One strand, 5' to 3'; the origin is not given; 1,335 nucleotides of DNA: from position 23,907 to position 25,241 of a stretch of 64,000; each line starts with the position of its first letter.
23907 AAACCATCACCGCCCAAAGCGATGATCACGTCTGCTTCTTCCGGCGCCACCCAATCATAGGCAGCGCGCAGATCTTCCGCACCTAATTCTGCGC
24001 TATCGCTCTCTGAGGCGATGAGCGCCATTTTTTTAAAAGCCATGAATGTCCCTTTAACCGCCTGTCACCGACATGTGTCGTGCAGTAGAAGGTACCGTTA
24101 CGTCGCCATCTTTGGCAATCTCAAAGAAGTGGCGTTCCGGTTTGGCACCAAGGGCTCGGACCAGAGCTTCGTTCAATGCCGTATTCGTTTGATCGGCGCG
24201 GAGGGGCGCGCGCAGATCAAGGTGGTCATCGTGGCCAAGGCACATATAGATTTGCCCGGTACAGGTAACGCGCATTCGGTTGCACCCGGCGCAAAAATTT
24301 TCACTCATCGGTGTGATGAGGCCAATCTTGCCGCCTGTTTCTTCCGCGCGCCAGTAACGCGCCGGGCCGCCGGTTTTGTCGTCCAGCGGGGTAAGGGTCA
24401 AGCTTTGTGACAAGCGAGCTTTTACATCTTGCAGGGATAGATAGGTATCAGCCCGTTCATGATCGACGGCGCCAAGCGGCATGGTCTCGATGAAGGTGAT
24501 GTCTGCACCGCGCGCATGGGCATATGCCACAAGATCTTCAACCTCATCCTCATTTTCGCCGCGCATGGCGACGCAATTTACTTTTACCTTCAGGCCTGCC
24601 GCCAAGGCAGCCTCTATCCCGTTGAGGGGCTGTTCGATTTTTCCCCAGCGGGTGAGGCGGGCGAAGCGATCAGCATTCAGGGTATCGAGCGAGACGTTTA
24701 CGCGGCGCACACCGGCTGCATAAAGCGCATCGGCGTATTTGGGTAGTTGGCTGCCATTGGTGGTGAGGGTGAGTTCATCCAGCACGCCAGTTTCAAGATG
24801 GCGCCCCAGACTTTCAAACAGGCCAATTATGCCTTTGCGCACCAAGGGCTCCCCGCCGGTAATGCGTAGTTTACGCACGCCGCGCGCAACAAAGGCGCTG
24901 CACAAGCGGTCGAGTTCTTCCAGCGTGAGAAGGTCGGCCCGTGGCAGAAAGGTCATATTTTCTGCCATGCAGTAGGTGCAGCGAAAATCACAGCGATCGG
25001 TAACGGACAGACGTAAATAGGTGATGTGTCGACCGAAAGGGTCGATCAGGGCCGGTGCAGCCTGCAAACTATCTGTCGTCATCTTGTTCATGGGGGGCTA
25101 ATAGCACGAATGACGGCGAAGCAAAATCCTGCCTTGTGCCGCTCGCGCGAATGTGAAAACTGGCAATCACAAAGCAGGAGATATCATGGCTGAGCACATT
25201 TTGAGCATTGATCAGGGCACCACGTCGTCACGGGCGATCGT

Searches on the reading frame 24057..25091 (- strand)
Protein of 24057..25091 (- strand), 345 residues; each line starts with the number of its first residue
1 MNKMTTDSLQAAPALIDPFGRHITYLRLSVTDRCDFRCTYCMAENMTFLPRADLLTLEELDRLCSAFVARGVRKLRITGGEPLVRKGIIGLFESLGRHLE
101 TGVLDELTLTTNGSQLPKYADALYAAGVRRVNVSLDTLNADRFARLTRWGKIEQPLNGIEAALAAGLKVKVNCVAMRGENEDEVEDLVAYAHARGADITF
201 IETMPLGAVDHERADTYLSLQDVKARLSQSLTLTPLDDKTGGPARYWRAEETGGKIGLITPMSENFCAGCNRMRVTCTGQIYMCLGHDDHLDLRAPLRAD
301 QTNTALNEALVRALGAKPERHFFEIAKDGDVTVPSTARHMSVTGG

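Call 55: find_related_loci(query=A6, collection=genome_contigs, flank=10000)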
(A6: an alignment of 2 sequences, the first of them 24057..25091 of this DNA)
Query A6 (345 aa) in genome_contigs; peptide patterns used: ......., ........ (x = any residue, [..] = any of these).
600 stretches matched a pattern (row limit reached: there are more); 589 encode a relative of the query (tblastn E <= 1e-3); the best 80 are kept; 80 distinct loci.
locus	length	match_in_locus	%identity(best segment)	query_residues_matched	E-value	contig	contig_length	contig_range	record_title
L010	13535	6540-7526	63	15-345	6e-145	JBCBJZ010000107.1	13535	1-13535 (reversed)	MAG: Pseudomonadota bacterium isolate J06627_12 NODE_107_length_13535_cov_5.777456, whole genome shotgun sequence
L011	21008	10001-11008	64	7-345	4e-145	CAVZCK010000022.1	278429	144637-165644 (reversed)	MAG: uncultured Alphaproteobacteria bacterium isolate MFD00822.bin.2.84 genome assembly, contig: contig_57672, whole gen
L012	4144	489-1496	62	8-345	6e-148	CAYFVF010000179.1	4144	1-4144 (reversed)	MAG TPA_asm: uncultured Hyphomicrobiaceae bacterium isolate ERP107533_co1_19 genome assembly, contig: NODE_29896_length_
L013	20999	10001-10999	64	11-345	1e-143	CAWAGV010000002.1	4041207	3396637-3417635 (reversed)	MAG: uncultured Alphaproteobacteria bacterium isolate MFD04967.bin.1.197 genome assembly, contig: contig_7851, whole gen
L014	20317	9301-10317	59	5-345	1e-142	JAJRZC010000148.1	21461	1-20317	MAG: Alphaproteobacteria bacterium isolate Dive96_bin4.135 k141_1954029, whole genome shotgun sequence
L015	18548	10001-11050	62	2-345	1e-142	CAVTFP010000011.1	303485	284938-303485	MAG: uncultured Alphaproteobacteria bacterium isolate MFD01716.bin.2.127 genome assembly, contig: contig_31287, whole ge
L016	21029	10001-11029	61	1-345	8e-143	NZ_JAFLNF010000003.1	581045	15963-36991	Roseibium limicola strain CAU 1637 contig3, whole genome shotgun sequence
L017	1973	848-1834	65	15-345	2e-153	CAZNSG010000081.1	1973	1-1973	MAG TPA_asm: uncultured Hyphomicrobiales bacterium isolate binchicken_co165_40 genome assembly, contig: k141_1508030, wh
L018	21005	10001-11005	63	9-345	3e-142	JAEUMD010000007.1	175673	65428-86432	MAG: Hyphomicrobiaceae bacterium isolate new MAG-138 k141_3086952, whole genome shotgun sequence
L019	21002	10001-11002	62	10-345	8e-142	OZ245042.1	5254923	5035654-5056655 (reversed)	MAG: Rhodobiaceae bacterium isolate 4ee551db-ea5e-41c0-a69a-513653a794c3 genome assembly, chromosome: 1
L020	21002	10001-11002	62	10-345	1e-141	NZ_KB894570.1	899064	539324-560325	Amorphus coralli DSM 19760 C507DRAFT_scaffold00001.1, whole genome shotgun sequence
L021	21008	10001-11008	61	8-345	2e-141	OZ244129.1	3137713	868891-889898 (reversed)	MAG: Hyphomicrobiales bacterium isolate 169a0420-0856-42ba-af1d-4fd8034e3f1c genome assembly, chromosome: 1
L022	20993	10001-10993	63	13-345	2e-141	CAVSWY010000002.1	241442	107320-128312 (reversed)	MAG: uncultured Alphaproteobacteria bacterium isolate MFD05580.bin.1.84 genome assembly, contig: contig_14699, whole gen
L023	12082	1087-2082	62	12-345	2e-141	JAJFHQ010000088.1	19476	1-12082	MAG: Hyphomicrobiales bacterium isolate OFTM332 OFTM332_87, whole genome shotgun sequence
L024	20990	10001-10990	63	14-345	5e-141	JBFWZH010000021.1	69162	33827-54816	MAG: Sphingomonadales bacterium isolate CA_2019_TPBS_183 NODE_2871_length_69162_cov_7.992801_TPBS, whole genome shotgun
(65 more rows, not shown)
